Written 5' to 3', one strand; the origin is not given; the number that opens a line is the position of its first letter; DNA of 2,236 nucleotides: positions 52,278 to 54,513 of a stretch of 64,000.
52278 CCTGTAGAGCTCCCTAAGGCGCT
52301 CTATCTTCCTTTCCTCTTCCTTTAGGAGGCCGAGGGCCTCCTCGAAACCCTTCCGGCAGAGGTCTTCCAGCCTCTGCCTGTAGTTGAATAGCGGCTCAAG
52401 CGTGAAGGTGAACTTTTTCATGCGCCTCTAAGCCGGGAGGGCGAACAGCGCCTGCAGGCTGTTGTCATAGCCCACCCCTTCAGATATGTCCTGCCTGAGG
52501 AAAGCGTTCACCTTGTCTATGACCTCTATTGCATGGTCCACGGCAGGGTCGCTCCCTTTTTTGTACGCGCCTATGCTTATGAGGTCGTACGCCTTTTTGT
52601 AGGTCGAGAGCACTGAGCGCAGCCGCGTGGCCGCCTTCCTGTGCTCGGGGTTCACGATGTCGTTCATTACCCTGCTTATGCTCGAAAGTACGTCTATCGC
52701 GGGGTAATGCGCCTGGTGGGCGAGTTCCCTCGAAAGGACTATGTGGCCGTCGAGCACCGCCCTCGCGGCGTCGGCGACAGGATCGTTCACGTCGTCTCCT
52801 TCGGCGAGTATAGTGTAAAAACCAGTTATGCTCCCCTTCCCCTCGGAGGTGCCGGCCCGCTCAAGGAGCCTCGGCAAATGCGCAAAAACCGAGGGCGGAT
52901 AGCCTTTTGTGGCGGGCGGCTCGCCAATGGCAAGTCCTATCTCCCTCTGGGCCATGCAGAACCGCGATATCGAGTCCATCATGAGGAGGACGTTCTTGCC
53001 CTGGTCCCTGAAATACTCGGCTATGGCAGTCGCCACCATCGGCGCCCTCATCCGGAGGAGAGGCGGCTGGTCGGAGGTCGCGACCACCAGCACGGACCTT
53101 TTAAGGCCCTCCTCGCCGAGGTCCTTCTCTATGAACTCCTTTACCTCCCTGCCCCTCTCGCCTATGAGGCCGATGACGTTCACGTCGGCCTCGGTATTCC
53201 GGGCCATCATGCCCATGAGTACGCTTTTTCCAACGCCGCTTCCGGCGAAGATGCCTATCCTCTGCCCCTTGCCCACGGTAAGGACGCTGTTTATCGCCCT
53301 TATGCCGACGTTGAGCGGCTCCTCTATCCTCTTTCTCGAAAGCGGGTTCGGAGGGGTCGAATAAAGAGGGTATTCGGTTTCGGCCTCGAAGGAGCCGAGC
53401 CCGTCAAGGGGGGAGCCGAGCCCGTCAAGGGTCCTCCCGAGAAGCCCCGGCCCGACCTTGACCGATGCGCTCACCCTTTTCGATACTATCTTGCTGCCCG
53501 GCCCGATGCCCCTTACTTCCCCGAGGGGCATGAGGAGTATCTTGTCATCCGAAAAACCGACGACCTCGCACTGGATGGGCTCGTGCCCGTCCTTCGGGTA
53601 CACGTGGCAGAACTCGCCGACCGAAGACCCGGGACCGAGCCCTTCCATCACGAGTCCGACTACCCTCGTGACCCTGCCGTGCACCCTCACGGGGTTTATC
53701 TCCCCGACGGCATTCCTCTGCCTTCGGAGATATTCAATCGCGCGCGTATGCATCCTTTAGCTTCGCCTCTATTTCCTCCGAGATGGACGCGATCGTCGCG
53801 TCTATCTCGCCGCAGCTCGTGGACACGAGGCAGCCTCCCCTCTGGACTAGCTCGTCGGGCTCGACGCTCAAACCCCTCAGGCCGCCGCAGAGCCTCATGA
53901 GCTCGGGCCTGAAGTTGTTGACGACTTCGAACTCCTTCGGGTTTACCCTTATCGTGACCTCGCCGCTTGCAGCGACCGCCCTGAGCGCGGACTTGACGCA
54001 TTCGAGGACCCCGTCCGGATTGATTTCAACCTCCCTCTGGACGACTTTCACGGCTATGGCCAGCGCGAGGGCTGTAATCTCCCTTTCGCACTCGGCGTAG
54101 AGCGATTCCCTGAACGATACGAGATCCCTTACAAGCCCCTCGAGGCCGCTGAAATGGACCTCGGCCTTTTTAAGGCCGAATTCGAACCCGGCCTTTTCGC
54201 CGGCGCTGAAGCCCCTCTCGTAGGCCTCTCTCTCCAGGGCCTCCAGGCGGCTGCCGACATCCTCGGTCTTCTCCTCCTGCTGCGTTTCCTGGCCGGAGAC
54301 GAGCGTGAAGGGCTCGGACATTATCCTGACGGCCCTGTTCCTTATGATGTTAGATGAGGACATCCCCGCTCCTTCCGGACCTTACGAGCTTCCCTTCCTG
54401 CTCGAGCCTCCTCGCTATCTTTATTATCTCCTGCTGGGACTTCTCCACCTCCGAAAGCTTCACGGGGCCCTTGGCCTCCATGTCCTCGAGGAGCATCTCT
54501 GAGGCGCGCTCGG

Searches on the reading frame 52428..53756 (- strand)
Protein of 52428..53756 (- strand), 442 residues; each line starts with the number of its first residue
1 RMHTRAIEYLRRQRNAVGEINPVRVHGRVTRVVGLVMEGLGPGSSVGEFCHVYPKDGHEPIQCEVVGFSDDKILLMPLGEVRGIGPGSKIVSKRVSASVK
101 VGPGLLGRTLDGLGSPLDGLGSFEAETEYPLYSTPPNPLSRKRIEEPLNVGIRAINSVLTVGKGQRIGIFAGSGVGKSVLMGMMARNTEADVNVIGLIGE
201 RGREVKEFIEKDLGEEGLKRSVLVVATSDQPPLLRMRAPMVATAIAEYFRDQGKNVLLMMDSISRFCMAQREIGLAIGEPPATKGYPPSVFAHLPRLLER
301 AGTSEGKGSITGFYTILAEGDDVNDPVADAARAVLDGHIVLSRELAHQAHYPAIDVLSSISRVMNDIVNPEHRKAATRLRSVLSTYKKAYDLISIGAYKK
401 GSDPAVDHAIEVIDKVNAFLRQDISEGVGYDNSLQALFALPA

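Call 19: find_encoding_contigs(protein=window:52428-53756:-, flank=3000, max_places=10)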
Protein window:52428-53756:- (442 aa): no gene with exactly this product is on record in the collection.

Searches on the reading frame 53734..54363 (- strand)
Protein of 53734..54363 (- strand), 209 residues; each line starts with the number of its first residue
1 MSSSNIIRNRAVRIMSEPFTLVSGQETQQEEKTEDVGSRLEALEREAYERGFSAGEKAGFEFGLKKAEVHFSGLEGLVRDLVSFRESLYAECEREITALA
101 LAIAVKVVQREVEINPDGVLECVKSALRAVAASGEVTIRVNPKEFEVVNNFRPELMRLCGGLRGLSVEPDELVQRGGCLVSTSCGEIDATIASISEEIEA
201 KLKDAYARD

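Call 25: find_encoding_contigs(protein=window:53734-54363:-, flank=10000, max_places=10)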
Protein window:53734-54363:- (209 aa): 7 contigs read that carry it; 7 places shown.
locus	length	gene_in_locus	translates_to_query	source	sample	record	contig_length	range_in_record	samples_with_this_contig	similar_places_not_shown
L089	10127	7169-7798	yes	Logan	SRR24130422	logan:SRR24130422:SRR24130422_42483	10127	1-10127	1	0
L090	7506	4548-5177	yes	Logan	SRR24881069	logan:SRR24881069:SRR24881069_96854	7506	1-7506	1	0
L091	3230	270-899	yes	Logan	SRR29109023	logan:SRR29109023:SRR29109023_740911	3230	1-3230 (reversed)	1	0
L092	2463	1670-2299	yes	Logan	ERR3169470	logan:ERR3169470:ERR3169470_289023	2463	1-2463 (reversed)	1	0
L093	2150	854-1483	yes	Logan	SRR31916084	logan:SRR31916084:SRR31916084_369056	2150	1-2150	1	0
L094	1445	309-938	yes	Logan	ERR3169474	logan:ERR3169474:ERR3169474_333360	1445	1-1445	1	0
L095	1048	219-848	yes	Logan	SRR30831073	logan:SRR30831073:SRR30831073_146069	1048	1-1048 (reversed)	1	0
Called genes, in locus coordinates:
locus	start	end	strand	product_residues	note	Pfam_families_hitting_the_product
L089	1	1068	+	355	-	?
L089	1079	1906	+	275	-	PF00512:HisKA, PF02518:HATPase_c, PF14501:HATPase_c_5 (weak)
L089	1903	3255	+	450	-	PF00072:Response_reg, PF00158:Sigma54_activat, PF00493:MCM (weak), PF01078:Mg_chelatase (faint), PF14532:Sigma54_activ_2, PF07728:AAA_5 (weak), PF25601:AAA_lid_14, PF02954:HTH_8, +1 more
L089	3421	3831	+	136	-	-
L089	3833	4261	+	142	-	PF00460:Flg_bb_rod (weak), PF06429:Flg_bbr_C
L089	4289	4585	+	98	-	PF02049:FliE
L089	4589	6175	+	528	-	PF01514:YscJ_FliF, PF08345:YscJ_FliF_C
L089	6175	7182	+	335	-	PF03448:MgtE_N (faint), PF14842:FliG_N, PF14841:FliG_M, PF01706:FliG_C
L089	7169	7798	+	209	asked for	PF02108:FliH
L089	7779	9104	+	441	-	PF02874:ATP-synt_ab_N (weak), PF00006:ATP-synt_ab, PF18269:T3SS_ATPase_C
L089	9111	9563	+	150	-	PF02050:FliJ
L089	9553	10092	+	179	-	PF03448:MgtE_N (weak)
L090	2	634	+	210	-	?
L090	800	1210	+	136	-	-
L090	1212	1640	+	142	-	PF00460:Flg_bb_rod (weak), PF06429:Flg_bbr_C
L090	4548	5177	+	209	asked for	PF02108:FliH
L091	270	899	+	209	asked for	PF02108:FliH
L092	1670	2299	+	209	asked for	PF02108:FliH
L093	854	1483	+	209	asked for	PF02108:FliH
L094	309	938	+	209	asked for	PF02108:FliH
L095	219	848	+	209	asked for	PF02108:FliH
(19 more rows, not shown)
